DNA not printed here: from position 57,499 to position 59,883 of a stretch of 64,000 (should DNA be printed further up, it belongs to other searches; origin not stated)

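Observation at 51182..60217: Candidate uncharacterised membrane system: HerA/VirB4-type ATPase+wHTH with about ten small membrane, lipoprotein and secreted proteins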

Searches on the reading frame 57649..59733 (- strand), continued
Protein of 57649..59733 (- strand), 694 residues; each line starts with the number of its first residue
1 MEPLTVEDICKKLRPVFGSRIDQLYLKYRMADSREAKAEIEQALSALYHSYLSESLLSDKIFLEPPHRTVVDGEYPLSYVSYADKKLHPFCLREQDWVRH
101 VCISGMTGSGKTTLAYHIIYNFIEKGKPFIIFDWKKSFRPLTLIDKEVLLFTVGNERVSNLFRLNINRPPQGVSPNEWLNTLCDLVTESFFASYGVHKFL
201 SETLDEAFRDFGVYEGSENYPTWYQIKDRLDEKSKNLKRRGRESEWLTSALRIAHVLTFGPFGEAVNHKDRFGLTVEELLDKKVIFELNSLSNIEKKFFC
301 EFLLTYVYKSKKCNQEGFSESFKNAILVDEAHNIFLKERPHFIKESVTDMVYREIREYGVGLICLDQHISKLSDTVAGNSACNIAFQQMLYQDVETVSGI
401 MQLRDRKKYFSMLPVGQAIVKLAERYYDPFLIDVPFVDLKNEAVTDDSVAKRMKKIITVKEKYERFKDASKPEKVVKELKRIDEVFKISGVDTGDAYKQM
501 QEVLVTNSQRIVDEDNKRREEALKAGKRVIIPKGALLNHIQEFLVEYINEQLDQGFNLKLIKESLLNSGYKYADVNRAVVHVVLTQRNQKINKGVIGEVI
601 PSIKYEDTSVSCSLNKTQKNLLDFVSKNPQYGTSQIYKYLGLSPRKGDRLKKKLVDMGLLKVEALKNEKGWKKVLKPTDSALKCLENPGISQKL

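Call 25: find_encoding_contigs(protein=P0004, flank=10000, max_places=2)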
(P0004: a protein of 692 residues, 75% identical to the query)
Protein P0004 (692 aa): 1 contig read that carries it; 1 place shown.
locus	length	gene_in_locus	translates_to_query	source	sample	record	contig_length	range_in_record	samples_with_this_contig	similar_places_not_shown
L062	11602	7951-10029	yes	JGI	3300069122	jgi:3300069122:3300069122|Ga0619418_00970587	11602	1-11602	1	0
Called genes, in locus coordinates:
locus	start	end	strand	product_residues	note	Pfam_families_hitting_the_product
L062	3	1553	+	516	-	?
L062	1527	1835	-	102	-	PF01035:DNA_binding_1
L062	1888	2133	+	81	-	PF01866:Diphthamide_syn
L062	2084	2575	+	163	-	-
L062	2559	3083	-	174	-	-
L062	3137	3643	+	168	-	-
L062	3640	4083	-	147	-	-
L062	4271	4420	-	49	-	-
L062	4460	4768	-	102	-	PF00338:Ribosomal_S10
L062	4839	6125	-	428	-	PF00009:GTP_EFTU, PF01926:MMR_HSR1 (faint), PF03144:GTP_EFTU_D2, PF03143:GTP_EFTU_D3, PF22594:GTP-eEF1A_C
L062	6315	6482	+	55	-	-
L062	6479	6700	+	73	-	-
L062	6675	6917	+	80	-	-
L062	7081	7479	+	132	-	-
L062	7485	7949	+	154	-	-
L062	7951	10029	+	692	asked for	PF01935:DUF87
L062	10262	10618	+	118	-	-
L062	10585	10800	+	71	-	-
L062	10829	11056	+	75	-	-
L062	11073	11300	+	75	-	-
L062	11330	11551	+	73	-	-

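Call 42: predict_structure(alignment_id=A1)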
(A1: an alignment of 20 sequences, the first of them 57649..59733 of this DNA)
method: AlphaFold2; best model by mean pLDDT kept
length: 694 residues; sequences in the alignment: 20
mean_pLDDT: 78.1   pTM: 0.60
mean pLDDT of the five models: 78.1, 77.9, 72.5, 71.0, 70.7
residues with pLDDT >= 90: 189; 70-90: 345; 50-70: 91; < 50: 69
segments of 3 or more residues with pLDDT < 50: 53-60, 399-411, 522-536, 587-611, 689-694
pLDDT, mean of each block of 10 residues (from residue 1): 71 71 86 86 79 46 79 92 83 92 86 93 93 93 89 86 90 93 91 90 96 91 94 86 90 91 84 78 94 93 94 76 93 79 76 91 88 80 76 53 42 76 82 84 87 78 65 70 73 65 67 63 36 48 81 79 86 79 58 29 28 73 86 86 87 85 80 83 64 28
secondary structure, 60 per line:
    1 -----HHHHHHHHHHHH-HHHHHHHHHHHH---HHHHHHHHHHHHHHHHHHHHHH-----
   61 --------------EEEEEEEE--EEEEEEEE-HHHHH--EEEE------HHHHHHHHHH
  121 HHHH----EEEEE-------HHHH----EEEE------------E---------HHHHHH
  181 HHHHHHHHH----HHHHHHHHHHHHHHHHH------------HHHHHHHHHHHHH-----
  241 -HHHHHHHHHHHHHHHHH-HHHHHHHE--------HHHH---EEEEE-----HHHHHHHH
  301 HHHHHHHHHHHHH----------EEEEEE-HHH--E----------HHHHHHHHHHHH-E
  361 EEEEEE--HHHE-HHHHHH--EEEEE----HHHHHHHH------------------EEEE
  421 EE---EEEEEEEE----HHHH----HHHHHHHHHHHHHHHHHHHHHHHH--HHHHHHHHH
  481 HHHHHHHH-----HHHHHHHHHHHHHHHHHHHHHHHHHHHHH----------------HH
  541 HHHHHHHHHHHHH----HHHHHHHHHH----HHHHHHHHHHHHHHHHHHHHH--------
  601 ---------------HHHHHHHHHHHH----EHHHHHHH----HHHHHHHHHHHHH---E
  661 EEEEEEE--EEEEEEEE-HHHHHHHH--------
elements in order (helices of 4 or more, strands of 3 or more residues): H6-17 H19-30 H34-55 E75-82 E85-92 H94-98 E101-104 H111-124 E129-133 H141-144 E149-152 H175-189 H194-210 H223-235 H242-258 H260-266 H276-279 E283-287 H293-313 E324-329 H347-358 E360-366 H374-379 E382-386 H391-398 E417-422 E426-433 H438-441 H446-469 H472-488 H494-522 H539-553 H558-567 H572-592 H616-627 H633-639 H644-656 E660-667 E670-677 H679-686
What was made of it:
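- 57649..59733 (-): Soluble FtsK-HerA-superfamily ATPase (694 aa). Domain order: N-terminal helical domain, DptH/VirB4-like P-loop core (aa ~75-440), variable helical linker, C-terminal MarR-type wHTH (aa ~616-686). The AF2 model has mean pLDDT 78 (call 42).
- On HerA (HerA-NurA): No barrel is present (call 42).
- Closest known: HerA-NurA DNA end-resection helicase-nuclease. Different: No HAS-barrel N-terminal domain is modelled (call 42).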

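Call 45: search_protein_families(library=pfam, max_evalue=0.01, proteins=[L045:262-627:+, L045:643-1308:+, L045:1325-1597:+, L045:1618-2010:+, L045:2020-3354:+, L045:3364-3666:+, L045:3802-4728:+, L046:8987-9922:+, L046:11363-11683:+, L046:7723-8388:+])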
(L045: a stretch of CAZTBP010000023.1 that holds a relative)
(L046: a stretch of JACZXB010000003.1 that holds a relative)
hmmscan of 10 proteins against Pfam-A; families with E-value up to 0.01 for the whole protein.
L045:262-627:+ (121 aa): 0 families

L045:643-1308:+ (221 aa): 1 family
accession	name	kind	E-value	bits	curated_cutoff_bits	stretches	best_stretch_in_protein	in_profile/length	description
PF02384.22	N6_Mtase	-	0.00018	21.4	20.4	1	110-174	38-107/311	N-6 DNA Methylase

L045:1325-1597:+ (90 aa): 0 families

L045:1618-2010:+ (130 aa): 0 families

L045:2020-3354:+ (444 aa): 9 families
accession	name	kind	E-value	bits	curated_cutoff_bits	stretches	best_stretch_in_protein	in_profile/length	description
PF01935.23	DUF87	-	9.5e-10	39.4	23.2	1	92-146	16-69/220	Helicase HerA, central domain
PF05872.18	HerA_C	-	1.2e-08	34.6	22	1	281-378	220-316/502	Helicase HerA-like C-terminal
PF19044.6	P-loop_TraG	-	2.8e-08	33.3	25.8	2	98-167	29-94/413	TraG P-loop domain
PF10412.15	TrwB_AAD_bind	-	1e-05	25.1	20.5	1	94-138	11-55/387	Type IV secretion-system coupling protein DNA-binding domain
PF13401.12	AAA_22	-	5.2e-05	24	27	0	99-132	6-39/130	AAA domain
PF04851.21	ResIII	-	5.6e-05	23.5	22.5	1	96-131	21-58/164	Type III restriction enzyme, res subunit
PF20720.3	nSTAND3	-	0.0034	17.5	27.2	0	98-127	17-46/155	Novel STAND NTPase 3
PF13191.12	AAA_16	-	0.0067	17.4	32.6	0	99-137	25-63/167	AAA ATPase domain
PF01656.29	CbiA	-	0.0094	16.3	25.4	0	105-255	6-66/125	CobQ/CobB/MinD/ParA nucleotide binding domain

L045:3364-3666:+ (100 aa): 0 families

L045:3802-4728:+ (308 aa): 3 families
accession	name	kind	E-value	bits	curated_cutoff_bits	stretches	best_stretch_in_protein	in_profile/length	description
PF10137.14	CAP12-PCTIR_TIR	-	8.9e-33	113.3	24.7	1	167-288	2-117/119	CAP12/Pycsar effector protein, TIR domain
PF00072.30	Response_reg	-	4.7e-12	46.5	30.2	1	32-154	1-110/111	Response regulator receiver domain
PF03709.21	OKR_DC_1_N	-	8.4e-05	23.2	29.3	1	41-156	5-106/111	Orn/Lys/Arg decarboxylase, N-terminal domain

L046:8987-9922:+ (311 aa): 2 families
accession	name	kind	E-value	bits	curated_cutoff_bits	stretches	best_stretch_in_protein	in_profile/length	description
PF01555.25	N6_N4_Mtase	-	5.5e-52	177.3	26.7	1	64-283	2-220/221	DNA methylase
PF01170.24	UPF0020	-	0.00032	20.9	22.3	0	240-291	24-74/197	RMKL-like, methyltransferase domain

L046:11363-11683:+ (106 aa): 0 families

L046:7723-8388:+ (221 aa): 3 families
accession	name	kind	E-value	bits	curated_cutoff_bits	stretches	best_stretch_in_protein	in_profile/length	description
PF02384.22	N6_Mtase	-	6.4e-14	52.4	20.4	1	77-183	3-119/311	N-6 DNA Methylase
PF13649.12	Methyltransf_25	-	0.0011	20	27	1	124-178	1-55/97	Methyltransferase domain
PF05175.20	MTS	-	0.0083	16.2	23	0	115-178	27-90/170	Methyltransferase small domain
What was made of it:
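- Closest known: DptH. Same: Bacterial relatives at 34% identity lie beside DNA methylases and a TIR protein (call 45).
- The nearest bacterial relatives (34% identity, no wHTH) sit with DNA methylases and a TIR effector (call 45).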

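Call 49: search_protein_families(library=phrogs, max_evalue=0.01, proteins=[window:57649-59733:-])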
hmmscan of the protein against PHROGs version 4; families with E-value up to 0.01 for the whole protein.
window:57649-59733:- (694 aa): 4 families
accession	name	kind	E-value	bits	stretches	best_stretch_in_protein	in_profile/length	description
phrog_2666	-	head and packaging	5e-13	49.6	2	99-150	322-373/555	terminase large subunit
phrog_7035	-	unknown function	3.7e-11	43.1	1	318-432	487-603/969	-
phrog_5156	-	unknown function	0.00011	21.4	0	102-137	415-450/824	-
phrog_50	-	DNA, RNA and nucleotide metabolism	0.00055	20.1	1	101-137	372-408/570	DnaC-like helicase loader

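Call 58: find_related_loci(query=A1, collection=viral_contigs, flank=8000)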
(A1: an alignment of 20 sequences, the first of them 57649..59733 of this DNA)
Query A1 (694 aa) in viral_contigs; peptide patterns used: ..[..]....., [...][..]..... (x = any residue, [..] = any of these).
333 stretches matched a pattern; 1 encode a relative of the query (tblastn E <= 1e-3); 1 distinct loci.
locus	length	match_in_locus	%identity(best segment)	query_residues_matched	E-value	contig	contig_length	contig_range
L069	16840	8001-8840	24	97-368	8e-8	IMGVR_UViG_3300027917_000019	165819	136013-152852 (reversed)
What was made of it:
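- On Integrated mobile element / provirus: IMG/VR gave one weak hit (call 58).
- IMG/VR holds only one weak hit (call 58). There is only one weak match in IMG/VR (call 58).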

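Call 65: fold_search(model_id=the predicted structure, library=pdb)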
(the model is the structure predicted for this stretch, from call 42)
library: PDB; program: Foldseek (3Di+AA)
matches with E <= 10: 1419; with E <= 0.001: 153
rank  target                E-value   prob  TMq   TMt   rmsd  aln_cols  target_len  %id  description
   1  4d2i_A                6.3e-12  1.00  0.37  0.53   5.5       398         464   15  Crystal structure of the HerA hexameric DNA translocase from Sulfolobus solfataricus bound to AMP-PNP (released 2014-12-03)
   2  9x1m_A                1.0e-11  1.00  0.38  0.44   9.1       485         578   15  The cryo-EM structure of HerA-NurA complex with AMPPNP and dsDNA from Thermococcus kodakarensis (released 2026-02-04)
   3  8wod_D                1.1e-11  1.00  0.38  0.51   5.8       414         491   16  Cryo-EM structure of SIR2/HerA complex (released 2024-09-11)
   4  4d2i_B                1.3e-11  1.00  0.37  0.53   5.7       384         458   16  Crystal structure of the HerA hexameric DNA translocase from Sulfolobus solfataricus bound to AMP-PNP (released 2014-12-03)
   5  8xav_A                1.5e-11  1.00  0.40  0.48   6.1       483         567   13  Cryo-EM structure of an anti-phage defense complex (released 2024-06-05)
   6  7wrw_A                2.3e-11  1.00  0.37  0.43   7.3       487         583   16  Structure of Deinococcus radiodurans HerA (released 2023-02-01)
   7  8wj3_D                3.4e-11  1.00  0.38  0.51   6.1       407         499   16  Cryo-EM structure of a bacterial protein (released 2024-09-11)
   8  7es4                  3.6e-11  1.00  0.42  0.74   4.4       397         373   14  the crystral structure of DndH-C-domain (released 2022-05-11)
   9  8wof_D                4.6e-11  1.00  0.38  0.46   6.7       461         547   14  Cryo-EM structure of SIR2/HerA complex (released 2024-09-11)
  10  8woc_D                5.0e-11  1.00  0.38  0.47   6.7       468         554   14  Cryo-EM structure of SIR2/HerA complex (released 2024-09-11)
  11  8wld_A                5.6e-11  1.00  0.36  0.50   6.0       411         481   16  Cryo-EM structure of SIR2/HerA antiphage complex (released 2024-09-11)
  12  8wj3_N                6.2e-11  1.00  0.38  0.47   7.2       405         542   16  Cryo-EM structure of a bacterial protein (released 2024-09-11)
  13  8wld_D                6.2e-11  1.00  0.38  0.40   7.3       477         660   15  Cryo-EM structure of SIR2/HerA antiphage complex (released 2024-09-11)
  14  8yhx_A                6.5e-11  1.00  0.34  0.42  11.9       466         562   18  Cryo-EM structure of the trimeric HerA (released 2024-11-06)
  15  8wiv_D                1.1e-10  1.00  0.37  0.42   8.8       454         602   16  Cryo-EM structure of a bacterial protein (released 2024-09-11)
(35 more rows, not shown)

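Call 73: search_protein_families(library=pfam, alignment_id=A3, max_evalue=0.001)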
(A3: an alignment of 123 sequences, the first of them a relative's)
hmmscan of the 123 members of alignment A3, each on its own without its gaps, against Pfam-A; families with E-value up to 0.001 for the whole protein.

A. member 1, L001:12276-12710:+ (144 aa): 0 families

B. families by the number of members that match (of 123 scanned): 58 families (the first 25 are shown)
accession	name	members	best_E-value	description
PF07963.17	N_methyl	4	2.5e-08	Prokaryotic N-terminal methylation motif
PF13401.12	AAA_22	3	2.1e-06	AAA domain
PF01326.24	PPDK_N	2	1.3e-103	Pyruvate phosphate dikinase, AMP/ATP-binding domain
PF02896.24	PEP-utilizers_C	2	3e-74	PEP-utilising enzyme, PEP-binding domain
PF00005.33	ABC_tran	2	8e-31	ABC transporter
PF00391.29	PEP-utilizers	2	2.3e-27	PEP-utilising enzyme, mobile domain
PF08352.17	oligo_HPY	2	9.1e-22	Oligopeptide/dipeptide transporter, C-terminal region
PF13304.12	AAA_21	2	2.6e-11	AAA domain, putative AbiEii toxin, Type IV TA system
PF02463.25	SMC_N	2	2.3e-07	RecF/RecN/SMC N terminal domain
PF13528.12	Glyco_trans_1_3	1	5.2e-86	Glycosyl transferase family 1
PF03572.23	Peptidase_S41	1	3.5e-59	Peptidase family S41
PF00091.31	Tubulin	1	4.2e-48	Tubulin/FtsZ family, GTPase domain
PF04536.20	TPM_phosphatase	1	2.4e-41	TPM domain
PF00528.27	BPD_transp_1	1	1.6e-39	Binding-protein-dependent transport system inner membrane component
PF12327.13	FtsZ_C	1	6e-35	FtsZ family, C-terminal domain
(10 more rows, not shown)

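Call 74: search_protein_families(library=pfam, alignment_id=A4, max_evalue=0.001)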
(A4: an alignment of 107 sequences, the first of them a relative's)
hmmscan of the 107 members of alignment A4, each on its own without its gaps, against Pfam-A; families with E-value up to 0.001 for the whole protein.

A. member 1, L026:13176-13460:+ (94 aa): 0 families

B. families by the number of members that match (of 107 scanned): 23 families
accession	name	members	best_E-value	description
PF24517.2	CBM96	2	4.9e-17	Carbohydrate-binding module family 96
PF00688.24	TGFb_propeptide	2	2.6e-09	TGF-beta propeptide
PF07963.17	N_methyl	2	5.8e-09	Prokaryotic N-terminal methylation motif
PF18911.6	PKD_4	2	1.1e-06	PKD domain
PF00801.26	PKD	2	1.2e-06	PKD domain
PF03783.19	CsgG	1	1.3e-48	Curli production assembly/transport component CsgG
PF03808.19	Glyco_tran_WecG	1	4.7e-46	Glycosyl transferase WecG/TagA/CpsF family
PF09603.15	Fib_succ_major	1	2.9e-25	Fibrobacter succinogenes major domain (Fib_succ_major)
PF01282.25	Ribosomal_S24e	1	1.8e-17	Ribosomal protein S24e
PF03876.22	SHS2_Rpb7-N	1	1.4e-15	SHS2 domain found in N terminus of Rpb7p/Rpc25p/MJ0397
PF01850.27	PIN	1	5e-13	PIN domain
PF10614.14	CsgF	1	7.6e-12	Type VIII secretion system (T8SS), CsgF protein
PF00575.29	S1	1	2.8e-10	S1 RNA binding domain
PF01476.26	LysM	1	5.4e-10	LysM domain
PF00072.30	Response_reg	1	3.8e-08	Response regulator receiver domain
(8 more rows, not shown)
